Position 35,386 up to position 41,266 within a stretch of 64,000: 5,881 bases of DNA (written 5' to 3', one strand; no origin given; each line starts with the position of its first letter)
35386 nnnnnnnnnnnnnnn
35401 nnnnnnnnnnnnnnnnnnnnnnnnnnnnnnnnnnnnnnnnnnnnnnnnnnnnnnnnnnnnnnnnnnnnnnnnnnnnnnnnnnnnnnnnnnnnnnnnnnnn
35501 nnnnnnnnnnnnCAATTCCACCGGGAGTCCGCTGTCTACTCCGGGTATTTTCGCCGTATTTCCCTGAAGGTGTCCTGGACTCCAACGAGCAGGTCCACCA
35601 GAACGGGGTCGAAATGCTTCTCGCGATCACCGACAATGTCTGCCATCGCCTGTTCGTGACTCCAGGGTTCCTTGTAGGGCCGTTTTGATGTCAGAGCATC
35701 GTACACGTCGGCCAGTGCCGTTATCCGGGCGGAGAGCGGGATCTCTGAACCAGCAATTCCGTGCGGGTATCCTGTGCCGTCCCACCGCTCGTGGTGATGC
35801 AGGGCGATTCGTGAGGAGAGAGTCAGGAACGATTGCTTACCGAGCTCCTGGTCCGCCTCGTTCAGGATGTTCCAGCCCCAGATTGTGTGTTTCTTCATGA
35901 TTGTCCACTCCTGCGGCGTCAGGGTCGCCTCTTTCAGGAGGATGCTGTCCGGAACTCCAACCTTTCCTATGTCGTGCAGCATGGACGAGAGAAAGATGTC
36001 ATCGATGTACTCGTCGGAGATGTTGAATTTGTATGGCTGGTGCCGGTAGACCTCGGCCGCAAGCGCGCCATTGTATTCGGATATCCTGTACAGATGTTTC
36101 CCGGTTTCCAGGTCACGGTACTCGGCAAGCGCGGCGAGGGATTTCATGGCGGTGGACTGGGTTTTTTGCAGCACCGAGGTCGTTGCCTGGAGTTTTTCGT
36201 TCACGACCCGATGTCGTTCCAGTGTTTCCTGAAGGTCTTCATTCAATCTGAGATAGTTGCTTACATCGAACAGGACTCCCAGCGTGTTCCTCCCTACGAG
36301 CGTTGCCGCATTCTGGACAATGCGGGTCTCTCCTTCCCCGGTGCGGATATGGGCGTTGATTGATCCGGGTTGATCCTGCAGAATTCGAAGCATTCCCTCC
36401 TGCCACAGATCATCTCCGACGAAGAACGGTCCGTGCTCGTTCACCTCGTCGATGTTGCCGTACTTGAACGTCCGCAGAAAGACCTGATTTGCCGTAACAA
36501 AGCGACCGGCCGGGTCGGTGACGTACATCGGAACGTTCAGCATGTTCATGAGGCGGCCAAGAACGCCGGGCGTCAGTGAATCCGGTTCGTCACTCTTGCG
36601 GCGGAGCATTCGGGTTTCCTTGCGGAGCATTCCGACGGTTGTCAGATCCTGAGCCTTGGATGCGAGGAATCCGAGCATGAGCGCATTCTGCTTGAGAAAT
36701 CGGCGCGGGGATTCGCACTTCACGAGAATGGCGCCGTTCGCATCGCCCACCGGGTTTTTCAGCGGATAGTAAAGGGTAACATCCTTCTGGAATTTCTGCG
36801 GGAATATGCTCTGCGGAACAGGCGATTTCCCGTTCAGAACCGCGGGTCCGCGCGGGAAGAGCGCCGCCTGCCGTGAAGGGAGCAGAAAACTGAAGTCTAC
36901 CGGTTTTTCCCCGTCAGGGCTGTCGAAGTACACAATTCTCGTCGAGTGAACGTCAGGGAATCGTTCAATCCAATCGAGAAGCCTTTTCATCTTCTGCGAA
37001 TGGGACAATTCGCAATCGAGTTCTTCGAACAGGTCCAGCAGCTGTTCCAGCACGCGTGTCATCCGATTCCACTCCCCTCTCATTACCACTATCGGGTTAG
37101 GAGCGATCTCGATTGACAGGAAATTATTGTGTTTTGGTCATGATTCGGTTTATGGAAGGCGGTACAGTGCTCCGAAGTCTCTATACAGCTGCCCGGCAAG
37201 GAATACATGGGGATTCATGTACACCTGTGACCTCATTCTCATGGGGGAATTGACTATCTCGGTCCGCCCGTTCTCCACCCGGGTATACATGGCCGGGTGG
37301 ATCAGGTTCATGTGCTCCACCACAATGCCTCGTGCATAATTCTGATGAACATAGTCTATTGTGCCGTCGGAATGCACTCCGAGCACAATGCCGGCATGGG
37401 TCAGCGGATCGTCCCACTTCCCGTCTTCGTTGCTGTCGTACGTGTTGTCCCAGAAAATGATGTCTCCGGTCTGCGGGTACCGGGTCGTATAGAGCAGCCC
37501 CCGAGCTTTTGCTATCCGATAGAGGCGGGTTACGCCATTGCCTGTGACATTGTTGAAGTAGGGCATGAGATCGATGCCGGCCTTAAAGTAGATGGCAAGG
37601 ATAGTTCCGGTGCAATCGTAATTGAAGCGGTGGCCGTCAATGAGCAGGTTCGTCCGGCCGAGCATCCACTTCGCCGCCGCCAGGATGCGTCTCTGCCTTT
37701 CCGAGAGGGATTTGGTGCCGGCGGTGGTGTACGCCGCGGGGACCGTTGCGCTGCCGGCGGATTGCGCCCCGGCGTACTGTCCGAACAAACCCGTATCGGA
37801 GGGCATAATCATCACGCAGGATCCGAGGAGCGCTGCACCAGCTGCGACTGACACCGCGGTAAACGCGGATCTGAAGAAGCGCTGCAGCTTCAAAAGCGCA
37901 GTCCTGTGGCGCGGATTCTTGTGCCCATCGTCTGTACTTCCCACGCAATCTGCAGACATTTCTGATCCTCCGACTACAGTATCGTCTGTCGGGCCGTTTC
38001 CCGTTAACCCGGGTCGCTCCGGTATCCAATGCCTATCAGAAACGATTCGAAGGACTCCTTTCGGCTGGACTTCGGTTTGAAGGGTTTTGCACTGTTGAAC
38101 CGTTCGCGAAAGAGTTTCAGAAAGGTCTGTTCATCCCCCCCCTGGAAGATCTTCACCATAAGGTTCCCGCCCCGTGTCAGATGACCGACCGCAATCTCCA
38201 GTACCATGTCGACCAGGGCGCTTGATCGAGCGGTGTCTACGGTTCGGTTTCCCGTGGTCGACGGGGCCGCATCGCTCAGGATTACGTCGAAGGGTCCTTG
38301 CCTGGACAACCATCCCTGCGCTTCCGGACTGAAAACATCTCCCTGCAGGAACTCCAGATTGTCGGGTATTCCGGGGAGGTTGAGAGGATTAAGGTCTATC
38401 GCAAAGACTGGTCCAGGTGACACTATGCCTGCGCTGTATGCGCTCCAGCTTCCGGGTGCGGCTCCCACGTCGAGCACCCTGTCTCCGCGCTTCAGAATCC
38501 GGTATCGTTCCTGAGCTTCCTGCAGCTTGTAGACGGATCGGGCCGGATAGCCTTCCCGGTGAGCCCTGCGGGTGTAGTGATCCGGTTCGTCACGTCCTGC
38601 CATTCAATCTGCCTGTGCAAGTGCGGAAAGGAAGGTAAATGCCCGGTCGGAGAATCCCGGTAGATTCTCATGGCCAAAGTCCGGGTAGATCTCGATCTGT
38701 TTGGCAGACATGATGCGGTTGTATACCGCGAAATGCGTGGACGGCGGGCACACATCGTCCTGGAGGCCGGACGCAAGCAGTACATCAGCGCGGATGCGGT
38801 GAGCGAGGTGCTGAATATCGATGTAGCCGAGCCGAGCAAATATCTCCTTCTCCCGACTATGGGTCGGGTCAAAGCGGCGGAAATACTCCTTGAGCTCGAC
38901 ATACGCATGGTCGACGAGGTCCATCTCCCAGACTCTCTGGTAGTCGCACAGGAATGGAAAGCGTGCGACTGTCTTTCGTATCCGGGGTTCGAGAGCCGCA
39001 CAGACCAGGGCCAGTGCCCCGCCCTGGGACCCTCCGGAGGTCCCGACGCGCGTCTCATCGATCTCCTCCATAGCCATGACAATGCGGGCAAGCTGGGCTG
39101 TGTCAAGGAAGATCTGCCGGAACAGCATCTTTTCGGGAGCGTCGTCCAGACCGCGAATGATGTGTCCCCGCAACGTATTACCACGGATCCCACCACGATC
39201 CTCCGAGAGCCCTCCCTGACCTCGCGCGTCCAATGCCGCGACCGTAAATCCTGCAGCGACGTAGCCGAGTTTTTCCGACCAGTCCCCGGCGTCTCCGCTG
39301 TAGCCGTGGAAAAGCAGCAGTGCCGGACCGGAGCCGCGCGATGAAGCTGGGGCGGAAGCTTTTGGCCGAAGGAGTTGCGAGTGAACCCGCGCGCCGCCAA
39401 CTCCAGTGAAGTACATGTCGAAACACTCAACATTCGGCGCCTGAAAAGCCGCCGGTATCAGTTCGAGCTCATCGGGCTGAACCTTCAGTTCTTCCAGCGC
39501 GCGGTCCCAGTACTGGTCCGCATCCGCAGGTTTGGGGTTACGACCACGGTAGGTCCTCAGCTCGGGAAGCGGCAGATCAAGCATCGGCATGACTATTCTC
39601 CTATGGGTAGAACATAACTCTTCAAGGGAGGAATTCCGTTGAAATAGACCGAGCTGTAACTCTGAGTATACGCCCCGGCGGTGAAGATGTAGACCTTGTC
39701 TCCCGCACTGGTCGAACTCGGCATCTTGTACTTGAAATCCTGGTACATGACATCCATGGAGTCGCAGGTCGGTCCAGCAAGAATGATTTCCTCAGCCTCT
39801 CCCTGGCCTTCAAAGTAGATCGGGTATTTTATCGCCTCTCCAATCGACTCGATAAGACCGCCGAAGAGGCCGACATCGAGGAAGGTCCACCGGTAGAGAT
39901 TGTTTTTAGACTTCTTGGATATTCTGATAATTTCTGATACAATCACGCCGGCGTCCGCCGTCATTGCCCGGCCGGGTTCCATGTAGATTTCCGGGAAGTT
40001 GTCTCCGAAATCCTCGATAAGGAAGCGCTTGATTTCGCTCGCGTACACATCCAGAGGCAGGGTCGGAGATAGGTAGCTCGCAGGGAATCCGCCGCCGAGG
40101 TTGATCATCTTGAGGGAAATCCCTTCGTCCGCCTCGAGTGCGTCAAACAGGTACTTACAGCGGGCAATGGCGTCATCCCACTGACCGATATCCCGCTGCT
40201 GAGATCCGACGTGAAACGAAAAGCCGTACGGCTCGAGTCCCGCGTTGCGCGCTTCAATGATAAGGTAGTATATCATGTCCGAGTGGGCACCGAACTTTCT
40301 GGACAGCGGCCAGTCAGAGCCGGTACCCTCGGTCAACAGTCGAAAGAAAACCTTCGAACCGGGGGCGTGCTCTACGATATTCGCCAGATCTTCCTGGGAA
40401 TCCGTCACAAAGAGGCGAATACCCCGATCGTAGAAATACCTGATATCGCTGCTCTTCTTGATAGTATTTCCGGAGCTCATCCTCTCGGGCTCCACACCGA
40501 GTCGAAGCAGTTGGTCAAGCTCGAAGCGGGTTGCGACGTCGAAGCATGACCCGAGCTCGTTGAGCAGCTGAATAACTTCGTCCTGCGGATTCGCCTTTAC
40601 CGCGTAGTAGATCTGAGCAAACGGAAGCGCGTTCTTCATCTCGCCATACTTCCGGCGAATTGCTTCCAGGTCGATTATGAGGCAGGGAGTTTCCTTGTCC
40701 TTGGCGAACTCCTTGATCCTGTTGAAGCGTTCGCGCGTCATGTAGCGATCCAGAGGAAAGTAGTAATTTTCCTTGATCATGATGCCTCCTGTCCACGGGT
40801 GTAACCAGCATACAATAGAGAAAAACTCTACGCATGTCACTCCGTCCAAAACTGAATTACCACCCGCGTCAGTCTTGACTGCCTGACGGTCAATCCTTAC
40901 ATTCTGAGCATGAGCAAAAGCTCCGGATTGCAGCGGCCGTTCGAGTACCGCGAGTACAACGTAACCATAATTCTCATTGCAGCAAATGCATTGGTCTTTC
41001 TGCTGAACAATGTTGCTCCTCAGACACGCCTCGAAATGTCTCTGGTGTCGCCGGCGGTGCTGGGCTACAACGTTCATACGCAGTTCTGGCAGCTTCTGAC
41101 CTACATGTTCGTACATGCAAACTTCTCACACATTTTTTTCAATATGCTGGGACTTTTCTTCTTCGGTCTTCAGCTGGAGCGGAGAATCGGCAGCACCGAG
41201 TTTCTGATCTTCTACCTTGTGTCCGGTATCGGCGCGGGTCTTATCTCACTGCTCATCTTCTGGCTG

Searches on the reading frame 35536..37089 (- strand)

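Call 22: search_protein_families(library=pfam, proteins=[window:35536-37089:-], max_evalue=0.00001)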
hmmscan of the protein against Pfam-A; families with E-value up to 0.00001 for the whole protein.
window:35536-37089:- (517 aa): 2 families
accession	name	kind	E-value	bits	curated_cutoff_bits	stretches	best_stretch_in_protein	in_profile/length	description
PF13487.12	HD_5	-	4.4e-31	108.4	27.2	1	353-496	30-169/170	HD domain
PF01966.28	HD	-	7e-16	59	22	1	342-465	14-115/116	HD domain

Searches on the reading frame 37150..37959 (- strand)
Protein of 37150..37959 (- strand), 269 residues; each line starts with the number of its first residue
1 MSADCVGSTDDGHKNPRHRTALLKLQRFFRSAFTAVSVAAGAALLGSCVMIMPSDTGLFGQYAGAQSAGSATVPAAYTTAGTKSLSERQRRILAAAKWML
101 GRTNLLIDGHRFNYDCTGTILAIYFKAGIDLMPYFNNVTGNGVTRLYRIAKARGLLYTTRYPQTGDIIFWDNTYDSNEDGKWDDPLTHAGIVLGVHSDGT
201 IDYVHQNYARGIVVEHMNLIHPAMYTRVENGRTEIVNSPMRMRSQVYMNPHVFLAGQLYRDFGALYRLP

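Call 22: search_protein_families(library=pfam, proteins=[window:37150-37959:-], max_evalue=0.00001)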
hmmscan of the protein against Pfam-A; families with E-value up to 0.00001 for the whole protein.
window:37150-37959:- (269 aa): 1 family
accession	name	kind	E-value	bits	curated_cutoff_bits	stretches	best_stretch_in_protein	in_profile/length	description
PF05257.22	CHAP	-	3.5e-07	31.1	26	1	111-207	5-81/81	CHAP domain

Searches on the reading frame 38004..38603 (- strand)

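Call 22: search_protein_families(library=pfam, proteins=[window:38004-38603:-], max_evalue=0.00001)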
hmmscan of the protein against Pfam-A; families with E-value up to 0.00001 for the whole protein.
window:38004-38603:- (199 aa): 1 family
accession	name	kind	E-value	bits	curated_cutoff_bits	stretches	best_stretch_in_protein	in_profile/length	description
PF01728.25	FtsJ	-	4.4e-47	160.8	24.1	1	19-193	1-180/181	FtsJ-like methyltransferase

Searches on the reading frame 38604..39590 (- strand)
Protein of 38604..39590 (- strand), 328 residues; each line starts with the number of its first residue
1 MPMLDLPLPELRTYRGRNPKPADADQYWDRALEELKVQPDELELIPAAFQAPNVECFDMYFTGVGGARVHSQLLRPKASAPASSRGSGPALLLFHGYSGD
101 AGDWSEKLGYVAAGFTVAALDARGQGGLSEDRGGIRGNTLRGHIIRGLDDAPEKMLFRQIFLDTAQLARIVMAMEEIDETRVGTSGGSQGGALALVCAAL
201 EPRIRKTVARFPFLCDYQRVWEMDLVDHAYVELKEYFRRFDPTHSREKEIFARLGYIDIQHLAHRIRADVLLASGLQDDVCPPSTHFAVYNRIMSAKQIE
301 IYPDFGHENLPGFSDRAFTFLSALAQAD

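Call 22: search_protein_families(library=pfam, proteins=[window:38604-39590:-], max_evalue=0.00001)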
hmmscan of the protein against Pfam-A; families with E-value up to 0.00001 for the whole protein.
window:38604-39590:- (328 aa): 5 families
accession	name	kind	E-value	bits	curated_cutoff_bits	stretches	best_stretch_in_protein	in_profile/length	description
PF05448.18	AXE1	-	2.4e-123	411.4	21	1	1-323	1-320/321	Acetyl xylan esterase (AXE1)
PF12146.15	Hydrolase_4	-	3e-10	40.2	27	0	258-309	182-234/239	Serine aminopeptidase, S33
PF00326.27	Peptidase_S9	-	4.5e-09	36.5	22.6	1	159-307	43-187/213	Prolyl oligopeptidase family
PF00561.26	Abhydrolase_1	-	1.2e-08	35.4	25.8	1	89-204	1-94/245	alpha/beta hydrolase fold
PF02129.25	Peptidase_S15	-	9.1e-07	29.3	23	0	66-127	2-64/262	X-Pro dipeptidyl-peptidase (S15 family)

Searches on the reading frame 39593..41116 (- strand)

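Call 22: search_protein_families(library=pfam, proteins=[window:39593-41116:-], max_evalue=0.00001)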
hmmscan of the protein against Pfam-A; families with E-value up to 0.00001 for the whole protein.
window:39593-41116:- (507 aa): 2 families
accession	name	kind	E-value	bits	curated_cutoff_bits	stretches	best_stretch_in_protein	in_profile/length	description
PF02784.22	Orn_Arg_deC_N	-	9.3e-47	159.9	23.4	1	151-387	2-247/247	Pyridoxal-dependent decarboxylase, pyridoxal binding domain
PF00278.28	Orn_DAP_Arg_deC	-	4.1e-12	46.6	23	1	239-481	5-95/95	Pyridoxal-dependent decarboxylase, C-terminal sheet domain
